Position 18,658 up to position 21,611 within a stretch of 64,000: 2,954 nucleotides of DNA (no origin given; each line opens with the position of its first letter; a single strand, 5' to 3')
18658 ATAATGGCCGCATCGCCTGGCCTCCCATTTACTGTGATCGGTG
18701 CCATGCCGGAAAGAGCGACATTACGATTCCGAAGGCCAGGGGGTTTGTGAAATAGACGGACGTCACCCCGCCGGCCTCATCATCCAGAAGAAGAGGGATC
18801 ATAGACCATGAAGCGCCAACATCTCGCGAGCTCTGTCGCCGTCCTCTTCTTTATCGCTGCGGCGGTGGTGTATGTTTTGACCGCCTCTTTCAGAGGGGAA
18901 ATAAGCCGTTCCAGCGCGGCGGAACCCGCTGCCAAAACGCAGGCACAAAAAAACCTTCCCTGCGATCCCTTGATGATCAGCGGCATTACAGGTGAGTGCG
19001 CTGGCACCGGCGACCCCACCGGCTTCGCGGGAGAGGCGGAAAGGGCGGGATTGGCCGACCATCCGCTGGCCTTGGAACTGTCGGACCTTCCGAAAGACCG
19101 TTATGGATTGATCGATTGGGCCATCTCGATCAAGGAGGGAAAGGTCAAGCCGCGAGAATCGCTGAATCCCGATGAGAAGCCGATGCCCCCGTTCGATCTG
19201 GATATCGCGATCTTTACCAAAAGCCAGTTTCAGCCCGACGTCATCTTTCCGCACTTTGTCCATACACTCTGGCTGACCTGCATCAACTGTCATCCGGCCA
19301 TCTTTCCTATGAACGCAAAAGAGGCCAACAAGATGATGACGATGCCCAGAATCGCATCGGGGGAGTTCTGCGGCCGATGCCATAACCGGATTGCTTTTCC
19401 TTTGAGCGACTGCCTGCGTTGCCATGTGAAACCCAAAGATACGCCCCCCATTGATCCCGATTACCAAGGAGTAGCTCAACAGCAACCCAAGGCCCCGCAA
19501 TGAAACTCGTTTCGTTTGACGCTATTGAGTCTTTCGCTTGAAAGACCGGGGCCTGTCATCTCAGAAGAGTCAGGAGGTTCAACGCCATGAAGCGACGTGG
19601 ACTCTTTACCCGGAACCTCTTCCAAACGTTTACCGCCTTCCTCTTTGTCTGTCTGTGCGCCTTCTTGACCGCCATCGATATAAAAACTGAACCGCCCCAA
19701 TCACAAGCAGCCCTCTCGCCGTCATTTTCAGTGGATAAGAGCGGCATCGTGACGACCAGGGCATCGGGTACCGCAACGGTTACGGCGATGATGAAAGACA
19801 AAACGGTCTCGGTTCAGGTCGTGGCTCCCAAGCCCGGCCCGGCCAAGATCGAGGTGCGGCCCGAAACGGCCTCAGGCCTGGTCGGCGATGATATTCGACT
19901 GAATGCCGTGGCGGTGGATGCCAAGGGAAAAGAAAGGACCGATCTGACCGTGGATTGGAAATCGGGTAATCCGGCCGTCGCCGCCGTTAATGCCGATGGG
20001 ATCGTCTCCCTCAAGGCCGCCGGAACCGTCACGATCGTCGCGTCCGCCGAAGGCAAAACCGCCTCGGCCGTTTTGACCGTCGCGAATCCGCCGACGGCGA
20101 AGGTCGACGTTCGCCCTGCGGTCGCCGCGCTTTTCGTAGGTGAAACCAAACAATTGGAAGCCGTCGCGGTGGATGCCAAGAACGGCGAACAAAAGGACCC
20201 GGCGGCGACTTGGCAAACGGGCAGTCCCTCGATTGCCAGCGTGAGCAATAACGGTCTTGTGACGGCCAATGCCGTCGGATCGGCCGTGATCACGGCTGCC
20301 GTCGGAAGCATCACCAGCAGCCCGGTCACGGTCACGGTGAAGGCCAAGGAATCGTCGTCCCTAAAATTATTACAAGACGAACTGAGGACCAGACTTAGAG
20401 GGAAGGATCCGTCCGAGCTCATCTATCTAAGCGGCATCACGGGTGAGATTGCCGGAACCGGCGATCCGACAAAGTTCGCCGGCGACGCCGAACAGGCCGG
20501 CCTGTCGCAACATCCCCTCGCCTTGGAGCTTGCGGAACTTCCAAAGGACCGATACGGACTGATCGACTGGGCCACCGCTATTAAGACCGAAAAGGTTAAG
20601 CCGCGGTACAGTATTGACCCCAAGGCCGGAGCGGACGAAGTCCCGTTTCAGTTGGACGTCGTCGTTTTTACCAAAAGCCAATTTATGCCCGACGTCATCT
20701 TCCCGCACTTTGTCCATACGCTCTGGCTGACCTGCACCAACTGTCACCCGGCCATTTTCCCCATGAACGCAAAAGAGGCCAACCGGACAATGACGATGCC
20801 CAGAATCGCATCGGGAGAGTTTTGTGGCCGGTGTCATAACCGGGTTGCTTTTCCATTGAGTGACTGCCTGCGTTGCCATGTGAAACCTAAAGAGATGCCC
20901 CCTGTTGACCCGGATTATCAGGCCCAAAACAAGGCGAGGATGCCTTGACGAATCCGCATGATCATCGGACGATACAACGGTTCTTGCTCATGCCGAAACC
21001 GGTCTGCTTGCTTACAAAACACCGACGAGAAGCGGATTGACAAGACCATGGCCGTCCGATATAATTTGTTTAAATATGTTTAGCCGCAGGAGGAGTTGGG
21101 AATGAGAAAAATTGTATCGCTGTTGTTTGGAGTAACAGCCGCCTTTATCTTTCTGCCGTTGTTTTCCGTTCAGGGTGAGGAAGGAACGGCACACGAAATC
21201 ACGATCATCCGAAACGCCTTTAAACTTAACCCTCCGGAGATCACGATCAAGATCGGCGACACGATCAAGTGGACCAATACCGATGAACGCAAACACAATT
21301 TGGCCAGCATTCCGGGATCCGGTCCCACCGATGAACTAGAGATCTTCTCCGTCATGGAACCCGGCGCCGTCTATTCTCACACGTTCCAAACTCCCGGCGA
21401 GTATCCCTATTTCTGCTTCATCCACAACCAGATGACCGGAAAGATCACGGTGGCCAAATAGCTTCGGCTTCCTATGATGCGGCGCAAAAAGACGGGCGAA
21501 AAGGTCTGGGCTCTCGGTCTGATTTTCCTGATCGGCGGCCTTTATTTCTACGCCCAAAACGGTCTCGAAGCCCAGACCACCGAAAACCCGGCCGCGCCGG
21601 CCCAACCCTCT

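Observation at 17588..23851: Candidate undescribed electron-transfer system: five c7-type triheme cytochromes, a cupredoxin and a beta-propeller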

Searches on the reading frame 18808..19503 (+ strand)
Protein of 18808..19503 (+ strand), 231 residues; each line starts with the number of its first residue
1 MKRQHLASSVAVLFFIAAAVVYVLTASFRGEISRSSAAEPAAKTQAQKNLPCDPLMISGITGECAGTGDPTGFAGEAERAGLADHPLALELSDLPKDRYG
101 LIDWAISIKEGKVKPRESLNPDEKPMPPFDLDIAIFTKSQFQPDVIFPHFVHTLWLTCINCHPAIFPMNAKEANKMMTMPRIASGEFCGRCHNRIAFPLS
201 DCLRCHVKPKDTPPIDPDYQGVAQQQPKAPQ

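Call 3: search_protein_families(library=pfam, proteins=[window:18808-19503:+], max_evalue=0.1)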
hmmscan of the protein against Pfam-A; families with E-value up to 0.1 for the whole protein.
window:18808-19503:+ (231 aa): 5 families
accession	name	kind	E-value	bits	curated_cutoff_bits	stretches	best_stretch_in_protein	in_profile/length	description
PF14522.11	Cytochrome_C7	-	1.2e-09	38.3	24.8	1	145-206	1-66/67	Cytochrome c7 and related cytochrome c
PF02085.21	Cytochrom_CIII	-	0.0042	17.8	22.9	1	140-211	16-87/101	Class III cytochrome C family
PF14537.11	Cytochrom_c3_2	-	0.023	15.6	25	1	157-206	28-78/79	Cytochrome c3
PF24284.1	DUF7472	-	0.084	13.5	27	0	1-22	7-28/65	Family of unknown function (DUF7472)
PF09699.15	Paired_CXXCH_1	-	0.091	12.9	20.6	0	158-194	9-38/41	Doubled CXXCH motif (Paired_CXXCH_1)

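Call 4: search_protein_families(library=ncbifam, proteins=[window:18808-19503:+], max_evalue=0.1)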
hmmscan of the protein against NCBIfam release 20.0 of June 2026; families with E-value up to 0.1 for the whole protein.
window:18808-19503:+ (231 aa): 3 families
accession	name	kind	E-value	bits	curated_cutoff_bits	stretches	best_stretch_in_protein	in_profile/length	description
TIGR04257.1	nanowire_3heme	domain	2.4e-15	56.4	40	1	141-206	9-74/75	c(7)-type cytochrome triheme domain-containing protein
NF041781.1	mnquin_red_QrcA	equivalog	0.00025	20.7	180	1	139-206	101-173/174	menaquinone reductase multiheme cytochrome c subunit QrcA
NF038038.1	cytoc_DsrJ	equivalog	0.0047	17.2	100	1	150-206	85-121/121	sulfate reduction electron transfer complex DsrMKJOP subunit DsrJ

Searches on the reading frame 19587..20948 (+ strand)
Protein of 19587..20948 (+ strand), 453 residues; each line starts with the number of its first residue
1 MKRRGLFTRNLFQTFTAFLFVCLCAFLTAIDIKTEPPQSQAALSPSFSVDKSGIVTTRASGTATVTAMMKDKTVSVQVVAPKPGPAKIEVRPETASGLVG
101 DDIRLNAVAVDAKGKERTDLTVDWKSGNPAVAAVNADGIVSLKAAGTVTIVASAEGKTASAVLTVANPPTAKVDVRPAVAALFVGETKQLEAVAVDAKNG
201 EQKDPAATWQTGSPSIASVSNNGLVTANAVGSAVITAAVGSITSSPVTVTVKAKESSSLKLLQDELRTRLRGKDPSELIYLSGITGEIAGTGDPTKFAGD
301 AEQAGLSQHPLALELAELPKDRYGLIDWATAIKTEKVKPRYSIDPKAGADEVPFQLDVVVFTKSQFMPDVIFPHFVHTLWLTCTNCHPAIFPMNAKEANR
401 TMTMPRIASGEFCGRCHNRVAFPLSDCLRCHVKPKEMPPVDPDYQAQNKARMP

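Call 3: search_protein_families(library=pfam, proteins=[window:19587-20948:+], max_evalue=0.1)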
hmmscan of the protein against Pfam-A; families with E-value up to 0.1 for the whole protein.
window:19587-20948:+ (453 aa): 6 families
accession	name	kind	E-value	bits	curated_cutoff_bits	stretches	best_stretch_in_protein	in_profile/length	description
PF02368.24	Big_2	-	5e-13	49.3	22.8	2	171-249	3-77/79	Bacterial Ig-like domain (group 2)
PF22359.2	Big-like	-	1.4e-10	41.7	27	2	207-253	3-48/48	Bacterial Ig-like domain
PF14522.11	Cytochrome_C7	-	2.9e-10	40.3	24.8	1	370-431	1-66/67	Cytochrome c7 and related cytochrome c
PF02085.21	Cytochrom_CIII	-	0.0029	18.3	22.9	1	365-437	16-88/101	Class III cytochrome C family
PF21461.3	HL_N-beta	-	0.028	14.7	27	0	207-236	14-42/57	Hyaluronate lyase, N-terminal beta-sheet domain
PF02369.22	Big_1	-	0.062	13.9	34.9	1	101-162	17-89/93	Bacterial Ig-like domain (group 1)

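Call 4: search_protein_families(library=ncbifam, proteins=[window:19587-20948:+], max_evalue=0.1)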
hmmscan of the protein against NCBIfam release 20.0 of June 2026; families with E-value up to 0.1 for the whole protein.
window:19587-20948:+ (453 aa): 5 families
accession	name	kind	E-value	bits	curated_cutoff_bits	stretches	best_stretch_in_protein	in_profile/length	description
TIGR04257.1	nanowire_3heme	domain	1.1e-15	57.5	40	1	365-431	8-74/75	c(7)-type cytochrome triheme domain-containing protein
NF033627.3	intimin_all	equivalog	0.00019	19.4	1400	1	58-171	725-841/939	intimin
NF041781.1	mnquin_red_QrcA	equivalog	0.0025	17.5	180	1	365-431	102-173/174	menaquinone reductase multiheme cytochrome c subunit QrcA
NF033639.1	intimin_alpha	exception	0.0026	15.6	2050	1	121-170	792-841/940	intimin type alpha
NF038038.1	cytoc_DsrJ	equivalog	0.0083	16.4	100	1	375-431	85-121/121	sulfate reduction electron transfer complex DsrMKJOP subunit DsrJ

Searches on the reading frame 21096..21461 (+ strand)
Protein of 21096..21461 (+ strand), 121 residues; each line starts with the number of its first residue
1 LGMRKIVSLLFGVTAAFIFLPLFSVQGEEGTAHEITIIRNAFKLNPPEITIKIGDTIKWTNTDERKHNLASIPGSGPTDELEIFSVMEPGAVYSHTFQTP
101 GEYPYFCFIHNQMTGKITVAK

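Call 3: search_protein_families(library=pfam, proteins=[window:21096-21461:+], max_evalue=0.1)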
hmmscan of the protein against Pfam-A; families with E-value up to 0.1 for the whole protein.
window:21096-21461:+ (121 aa): 2 families
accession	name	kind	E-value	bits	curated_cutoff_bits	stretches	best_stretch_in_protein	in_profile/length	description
PF00127.26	Copper-bind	-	3.1e-12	47.2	21.2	1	35-119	5-98/99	Copper binding proteins, plastocyanin/azurin family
PF13473.12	Cupredoxin_1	-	7.1e-11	42.5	27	1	16-119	4-104/104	Cupredoxin-like domain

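Call 4: search_protein_families(library=ncbifam, proteins=[window:21096-21461:+], max_evalue=0.1)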
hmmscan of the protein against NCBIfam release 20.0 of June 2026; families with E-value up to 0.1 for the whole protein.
window:21096-21461:+ (121 aa): 5 families
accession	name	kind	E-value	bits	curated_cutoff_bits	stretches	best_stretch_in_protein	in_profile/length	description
TIGR02657.1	amicyanin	equivalog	8.6e-14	51.7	110.2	1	42-119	6-82/83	amicyanin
TIGR02656.1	cyanin_plasto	equivalog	5.6e-11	42.7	87.85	1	43-119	13-98/99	plastocyanin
TIGR03102.1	halo_cynanin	subfamily_domain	3.5e-09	36.7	93.8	1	39-119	34-114/115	halocyanin domain-containing protein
TIGR02375.1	pseudoazurin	equivalog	0.00015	21.5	109.85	1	44-114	12-79/116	pseudoazurin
TIGR04246.1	nitrous_NosZ_Gp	equivalog_domain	0.0016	16.8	625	1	35-119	489-576/578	Sec-dependent nitrous-oxide reductase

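Call 32: find_homologous_proteins(query=window:21102-21458:+, max_evalue=0.001)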
Query window:21102-21458:+ (119 aa): 72 proteins with E <= 0.001 among 92 candidates.
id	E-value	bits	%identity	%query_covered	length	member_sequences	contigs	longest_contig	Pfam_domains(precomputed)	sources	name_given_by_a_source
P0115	1.9e-74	265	100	100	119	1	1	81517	PF00127.27,PF13473.13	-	-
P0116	9.8e-58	211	77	100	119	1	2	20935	PF00127.27,PF13473.13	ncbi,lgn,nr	ncbi:MAG: cupredoxin domain-containing protein [Nitrospirae bacterium]|nr:cupredoxin domain-containi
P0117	3.1e-57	210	77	100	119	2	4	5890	PF00127.27,PF13473.13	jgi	jgi:plastocyanin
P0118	4.0e-56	206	76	100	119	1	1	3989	PF00127.27,PF13473.13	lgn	-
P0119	4.1e-56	206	76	100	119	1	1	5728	PF00127.27,PF13473.13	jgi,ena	-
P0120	4.1e-56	206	76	100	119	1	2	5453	PF00127.27,PF13473.13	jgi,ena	-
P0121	4.9e-56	206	76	100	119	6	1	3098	PF00127.27,PF13473.13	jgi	-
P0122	5.4e-56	206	77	100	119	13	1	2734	PF00127.27,PF13473.13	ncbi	-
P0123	5.5e-56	206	75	100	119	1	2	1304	PF00127.27,PF13473.13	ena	-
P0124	6.2e-56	206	77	100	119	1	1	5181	PF00127.27,PF13473.13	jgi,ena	-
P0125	1.5e-55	204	78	100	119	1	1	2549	PF00127.27,PF13473.13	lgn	-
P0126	1.8e-55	204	75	100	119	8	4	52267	PF00127.27,PF13473.13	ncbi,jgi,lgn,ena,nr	ncbi:MAG TPA: plastocyanin/azurin family copper-binding protein [Nitrospiria bacterium]|nr:plastocya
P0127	4.9e-55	203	75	100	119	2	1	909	PF00127.27,PF13473.13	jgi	-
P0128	6.8e-55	202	75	100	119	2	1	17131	PF00127.27,PF13473.13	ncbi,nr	ncbi:MAG: cupredoxin domain-containing protein [Nitrospirae bacterium]|nr:cupredoxin domain-containi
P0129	7.3e-55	202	78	100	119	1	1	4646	PF00127.27,PF13473.13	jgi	jgi:plastocyanin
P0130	7.7e-55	202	76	100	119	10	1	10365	PF00127.27,PF13473.13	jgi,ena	-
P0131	1.6e-54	201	75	100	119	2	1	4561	PF00127.27,PF13473.13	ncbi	-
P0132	6.8e-54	199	79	92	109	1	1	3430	PF00127.27,PF13473.13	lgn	-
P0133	1.4e-53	198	71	100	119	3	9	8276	PF00127.27,PF13473.13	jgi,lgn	-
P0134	3.6e-53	197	72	100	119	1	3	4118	PF00127.27,PF13473.13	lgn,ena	-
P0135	1.0e-52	195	73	100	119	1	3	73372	PF00127.27,PF13473.13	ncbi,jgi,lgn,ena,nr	ncbi:MAG TPA: plastocyanin/azurin family copper-binding protein [Nitrospiria bacterium]|nr:plastocya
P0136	1.3e-52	195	82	82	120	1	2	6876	PF00127.27,PF13473.13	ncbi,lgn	-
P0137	4.8e-52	193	71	100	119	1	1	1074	PF00127.27,PF13473.13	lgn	-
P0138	5.0e-51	190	71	100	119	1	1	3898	PF00127.27,PF13473.13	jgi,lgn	-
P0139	8.9e-51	189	75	92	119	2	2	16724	PF00127.27,PF13473.13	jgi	jgi:plastocyanin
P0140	2.6e-50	188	71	100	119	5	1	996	PF00127.27,PF13473.13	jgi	-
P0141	1.0e-49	186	70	100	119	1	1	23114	PF00127.27,PF13473.13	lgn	-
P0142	1.8e-49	185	72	93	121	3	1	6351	PF00127.27,PF13473.13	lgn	-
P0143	6.7e-48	180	69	100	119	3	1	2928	PF00127.27,PF13473.13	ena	-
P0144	4.1e-47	177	82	77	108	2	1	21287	PF00127.27,PF13473.13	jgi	-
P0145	6.3e-47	177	74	86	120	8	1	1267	PF00127.27,PF13473.13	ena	-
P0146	1.9e-46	175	63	100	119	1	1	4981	PF00127.27,PF13473.13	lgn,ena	-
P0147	5.1e-46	174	68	98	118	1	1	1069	PF00127.27,PF13473.13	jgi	-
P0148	1.3e-45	172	66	100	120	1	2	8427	PF00127.27,PF13473.13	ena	-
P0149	3.8e-45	171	64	98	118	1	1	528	PF00127.27,PF13473.13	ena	-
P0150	8.6e-45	170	63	100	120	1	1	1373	PF00127.27,PF13473.13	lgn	-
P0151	2.6e-44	168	63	98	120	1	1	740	PF00127.27,PF13473.13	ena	-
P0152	2.6e-44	168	62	98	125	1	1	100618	PF00127.27,PF13473.13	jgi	jgi:plastocyanin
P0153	1.4e-43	166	65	100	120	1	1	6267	PF00127.27,PF13473.13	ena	-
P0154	1.4e-43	166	73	82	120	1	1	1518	PF00127.27,PF13473.13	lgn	-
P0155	1.4e-43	166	64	95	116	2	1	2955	PF00127.27,PF13473.13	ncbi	ncbi:MAG TPA: plastocyanin/azurin family copper-binding protein [Nitrospiria bacterium]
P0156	4.9e-43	164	64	100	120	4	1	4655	PF00127.27,PF13473.13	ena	-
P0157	8.6e-43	163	58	100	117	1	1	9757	PF00127.27,PF13473.13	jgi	jgi:plastocyanin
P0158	1.1e-42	163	68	90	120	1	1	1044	PF00127.27,PF13473.13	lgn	-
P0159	1.2e-42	163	64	99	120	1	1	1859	PF00127.27,PF13473.13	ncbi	-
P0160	3.7e-42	161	62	94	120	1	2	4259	PF00127.27,PF13473.13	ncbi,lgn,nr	ncbi:MAG TPA: plastocyanin/azurin family copper-binding protein [Nitrospiria bacterium]|nr:plastocya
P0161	5.1e-42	161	71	80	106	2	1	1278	PF00127.27,PF13473.13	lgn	-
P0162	2.6e-41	159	59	99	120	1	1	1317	PF00127.27,PF13473.13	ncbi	-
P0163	8.5e-41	157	67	80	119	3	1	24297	PF00127.27,PF13473.13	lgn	-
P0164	8.7e-40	154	58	99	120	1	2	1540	PF00127.27,PF13473.13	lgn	-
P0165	9.8e-40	153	65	80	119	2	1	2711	PF00127.27,PF13473.13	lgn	-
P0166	2.7e-39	152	69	80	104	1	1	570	PF00127.27,PF13473.13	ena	-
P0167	1.0e-38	150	69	76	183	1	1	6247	PF00127.27,PF13473.13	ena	-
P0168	3.3e-37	145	69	76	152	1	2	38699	PF00127.27,PF13473.13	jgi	jgi:plastocyanin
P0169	7.5e-37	144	60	96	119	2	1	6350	PF00127.27,PF13473.13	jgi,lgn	jgi:plastocyanin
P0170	1.8e-36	143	62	80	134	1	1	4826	PF00127.27,PF13473.13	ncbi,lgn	ncbi:MAG: plastocyanin/azurin family copper-binding protein [Nitrospirota bacterium]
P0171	5.0e-36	141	62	85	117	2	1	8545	PF00127.27,PF13473.13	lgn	-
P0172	7.3e-34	134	64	78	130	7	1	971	PF00127.27,PF13473.13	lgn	-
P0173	1.5e-33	133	59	82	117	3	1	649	PF00127.27,PF13473.13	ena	-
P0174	1.8e-33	133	53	93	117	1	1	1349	PF00127.27,PF13473.13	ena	-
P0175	2.3e-33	133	56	87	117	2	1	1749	PF00127.27,PF13473.13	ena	-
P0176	2.8e-33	133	66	75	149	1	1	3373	PF00127.27,PF13473.13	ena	-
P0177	5.6e-33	132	63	78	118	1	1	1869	PF00127.27,PF13473.13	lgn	-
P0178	4.3e-32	129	61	80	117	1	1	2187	PF00127.27,PF13473.13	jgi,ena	-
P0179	1.7e-31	127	62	77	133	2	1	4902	PF00127.27,PF13473.13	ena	-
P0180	2.5e-31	126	63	73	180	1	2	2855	PF00127.27,PF13473.13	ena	-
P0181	3.5e-31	126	65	71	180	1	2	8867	PF00127.27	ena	-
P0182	4.3e-31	126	65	71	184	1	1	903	PF00127.27,PF13473.13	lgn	-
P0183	3.6e-27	113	47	92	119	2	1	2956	PF00127.27,PF13473.13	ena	-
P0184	5.7e-26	109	47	98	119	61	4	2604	PF00127.27,PF13473.13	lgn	-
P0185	5.0e-17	80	47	76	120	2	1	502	PF00127.27,PF13473.13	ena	-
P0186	9.7e-10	57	42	83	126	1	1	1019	PF00127.27,PF13473.13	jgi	-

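Call 33: find_encoding_contigs(protein=P0168, flank=10000, max_places=2)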
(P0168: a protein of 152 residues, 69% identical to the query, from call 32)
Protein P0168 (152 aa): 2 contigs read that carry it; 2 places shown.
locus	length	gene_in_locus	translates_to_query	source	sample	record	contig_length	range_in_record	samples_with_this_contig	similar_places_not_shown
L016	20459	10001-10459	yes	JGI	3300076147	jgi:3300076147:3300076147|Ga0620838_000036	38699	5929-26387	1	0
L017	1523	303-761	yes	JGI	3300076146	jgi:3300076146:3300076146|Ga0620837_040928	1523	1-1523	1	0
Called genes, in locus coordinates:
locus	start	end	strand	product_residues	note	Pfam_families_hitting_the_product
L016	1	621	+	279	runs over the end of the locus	PF13442:Cytochrome_CBB3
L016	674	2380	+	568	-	PF00034:Cytochrom_C, PF13442:Cytochrome_CBB3, PF00034:Cytochrom_C, PF13442:Cytochrome_CBB3, PF09459:EB_dh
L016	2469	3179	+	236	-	PF14686:fn3_3, PF13620:CarboxypepD_reg, PF13715:CarbopepD_reg_2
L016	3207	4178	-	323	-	PF07494:Reg_prop (faint)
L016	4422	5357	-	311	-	PF00561:Abhydrolase_1, PF12697:Abhydrolase_6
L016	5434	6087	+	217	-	-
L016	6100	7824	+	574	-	-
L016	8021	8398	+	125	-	PF14522:Cytochrome_C7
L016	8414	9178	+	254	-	PF14522:Cytochrome_C7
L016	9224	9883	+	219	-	PF02368:Big_2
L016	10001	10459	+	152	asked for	PF13473:Cupredoxin_1, PF00127:Copper-bind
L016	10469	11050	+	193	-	PF14522:Cytochrome_C7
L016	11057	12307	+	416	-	-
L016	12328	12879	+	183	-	PF14522:Cytochrome_C7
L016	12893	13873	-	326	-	-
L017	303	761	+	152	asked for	PF13473:Cupredoxin_1, PF00127:Copper-bind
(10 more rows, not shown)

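Call 34: find_encoding_contigs(protein=P0181, flank=10000, max_places=2)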
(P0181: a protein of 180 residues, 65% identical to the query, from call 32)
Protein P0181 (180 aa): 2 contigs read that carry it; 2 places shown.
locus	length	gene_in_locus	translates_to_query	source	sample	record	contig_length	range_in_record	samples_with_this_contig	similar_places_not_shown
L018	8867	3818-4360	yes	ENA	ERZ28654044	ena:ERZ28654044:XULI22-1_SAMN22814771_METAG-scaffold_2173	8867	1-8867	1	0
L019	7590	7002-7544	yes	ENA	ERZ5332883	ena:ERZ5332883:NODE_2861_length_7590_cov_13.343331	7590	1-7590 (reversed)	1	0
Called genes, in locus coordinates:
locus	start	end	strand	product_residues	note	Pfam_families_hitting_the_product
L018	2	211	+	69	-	?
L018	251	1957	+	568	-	-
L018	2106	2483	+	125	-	PF14522:Cytochrome_C7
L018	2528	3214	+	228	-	PF14522:Cytochrome_C7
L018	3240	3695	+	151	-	PF02368:Big_2 (weak)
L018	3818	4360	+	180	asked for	PF00127:Copper-bind (weak)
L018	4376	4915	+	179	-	PF14522:Cytochrome_C7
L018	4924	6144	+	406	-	-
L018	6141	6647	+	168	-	PF14522:Cytochrome_C7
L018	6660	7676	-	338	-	PF03544:TonB_C (weak)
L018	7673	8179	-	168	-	PF02472:ExbD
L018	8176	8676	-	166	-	PF02472:ExbD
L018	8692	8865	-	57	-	?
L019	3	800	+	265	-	?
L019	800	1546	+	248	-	PF00977:His_biosynth, PF01207:Dus (faint), PF03060:NMO (faint)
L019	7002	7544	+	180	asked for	PF00127:Copper-bind (weak)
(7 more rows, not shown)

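Call 65: search_solved_structures(query=window:21102-21461:+, max_evalue=0.01, show_alignments=2)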
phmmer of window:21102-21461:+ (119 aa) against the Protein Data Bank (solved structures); distinct sequences matched with E-value up to 0.01: 39.
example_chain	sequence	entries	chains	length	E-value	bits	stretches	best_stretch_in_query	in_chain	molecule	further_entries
1id2_A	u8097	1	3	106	3.7e-10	43.4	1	38-117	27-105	AMICYANIN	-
5fc9_A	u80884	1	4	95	4.3e-10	43.2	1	42-117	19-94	Blue (Type 1) copper domain protein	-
3c75_A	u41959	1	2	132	5.8e-10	42.8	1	37-117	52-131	Amicyanin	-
1sfd_A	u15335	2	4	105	6.6e-10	42.6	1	39-117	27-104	Amicyanin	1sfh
1sf3_A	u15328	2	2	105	9.1e-10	42.2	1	39-117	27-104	Amicyanin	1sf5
3ply_A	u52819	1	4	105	9.1e-10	42.2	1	39-117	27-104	Amicyanin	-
1mda_A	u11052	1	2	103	1.7e-09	41.3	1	39-117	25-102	AMICYANIN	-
2qdv_A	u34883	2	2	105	1.8e-09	41.3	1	39-117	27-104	Amicyanin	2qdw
1aac_A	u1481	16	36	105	1.8e-09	41.3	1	39-117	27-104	AMICYANIN | PROTEIN (AMICYANIN)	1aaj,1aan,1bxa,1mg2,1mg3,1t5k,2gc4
2gb2_A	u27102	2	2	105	2.4e-09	40.8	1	39-117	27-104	Amicyanin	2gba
3ie9_A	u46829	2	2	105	4.6e-09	39.9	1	39-117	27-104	Amicyanin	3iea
2idt_A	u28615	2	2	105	8.7e-09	39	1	39-117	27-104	Amicyanin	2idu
2idq_A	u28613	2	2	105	1.2e-08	38.6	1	39-117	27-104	Amicyanin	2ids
3rym_A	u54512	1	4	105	1.2e-08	38.6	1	39-117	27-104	Amicyanin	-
4p5r_A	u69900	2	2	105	3.4e-08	37.1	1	39-117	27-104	Amicyanin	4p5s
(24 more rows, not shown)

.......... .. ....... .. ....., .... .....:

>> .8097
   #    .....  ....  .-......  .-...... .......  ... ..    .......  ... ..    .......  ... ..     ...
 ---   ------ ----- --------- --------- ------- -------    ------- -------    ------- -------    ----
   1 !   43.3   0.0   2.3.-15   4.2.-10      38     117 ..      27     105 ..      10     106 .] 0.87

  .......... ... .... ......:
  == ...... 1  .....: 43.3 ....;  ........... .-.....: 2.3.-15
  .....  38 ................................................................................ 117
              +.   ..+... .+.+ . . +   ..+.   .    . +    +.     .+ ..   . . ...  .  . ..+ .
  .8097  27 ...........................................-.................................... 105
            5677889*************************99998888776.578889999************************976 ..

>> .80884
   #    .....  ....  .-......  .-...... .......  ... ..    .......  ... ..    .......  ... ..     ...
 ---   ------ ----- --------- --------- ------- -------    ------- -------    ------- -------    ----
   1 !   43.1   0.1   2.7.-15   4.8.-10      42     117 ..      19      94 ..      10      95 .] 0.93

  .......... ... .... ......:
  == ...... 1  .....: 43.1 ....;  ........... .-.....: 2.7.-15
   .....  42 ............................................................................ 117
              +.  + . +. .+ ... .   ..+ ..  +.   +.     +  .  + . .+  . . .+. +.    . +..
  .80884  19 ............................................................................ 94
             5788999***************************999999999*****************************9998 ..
